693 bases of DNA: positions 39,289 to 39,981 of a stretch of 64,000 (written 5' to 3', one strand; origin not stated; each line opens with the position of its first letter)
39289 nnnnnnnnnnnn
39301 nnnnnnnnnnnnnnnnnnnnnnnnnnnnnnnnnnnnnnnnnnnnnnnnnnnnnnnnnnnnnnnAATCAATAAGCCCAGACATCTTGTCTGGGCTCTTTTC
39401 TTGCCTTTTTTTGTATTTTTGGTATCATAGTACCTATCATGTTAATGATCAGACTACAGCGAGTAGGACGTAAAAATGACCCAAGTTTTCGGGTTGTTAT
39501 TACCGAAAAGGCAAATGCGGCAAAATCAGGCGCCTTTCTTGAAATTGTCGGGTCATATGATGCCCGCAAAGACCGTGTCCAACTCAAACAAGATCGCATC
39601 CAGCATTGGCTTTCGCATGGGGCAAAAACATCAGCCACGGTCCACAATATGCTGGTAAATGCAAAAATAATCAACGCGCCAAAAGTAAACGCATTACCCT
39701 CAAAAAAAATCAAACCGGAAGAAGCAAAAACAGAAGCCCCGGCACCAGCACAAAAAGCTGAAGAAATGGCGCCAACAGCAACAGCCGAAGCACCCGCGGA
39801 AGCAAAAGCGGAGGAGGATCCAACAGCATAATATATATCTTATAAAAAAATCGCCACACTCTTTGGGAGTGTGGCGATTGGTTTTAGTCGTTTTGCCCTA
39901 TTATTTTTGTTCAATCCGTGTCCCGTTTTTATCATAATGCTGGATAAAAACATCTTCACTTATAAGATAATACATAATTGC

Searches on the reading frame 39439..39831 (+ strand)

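Call 18: search_protein_families(library=pfam, proteins=[window:39439-39831:+], max_evalue=0.001)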
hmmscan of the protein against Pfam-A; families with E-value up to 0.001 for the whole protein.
window:39439-39831:+ (130 aa): 1 family
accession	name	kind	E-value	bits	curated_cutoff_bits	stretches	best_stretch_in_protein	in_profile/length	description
PF00886.24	Ribosomal_S16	-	4.3e-15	55.8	27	1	8-65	1-62/62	Ribosomal protein S16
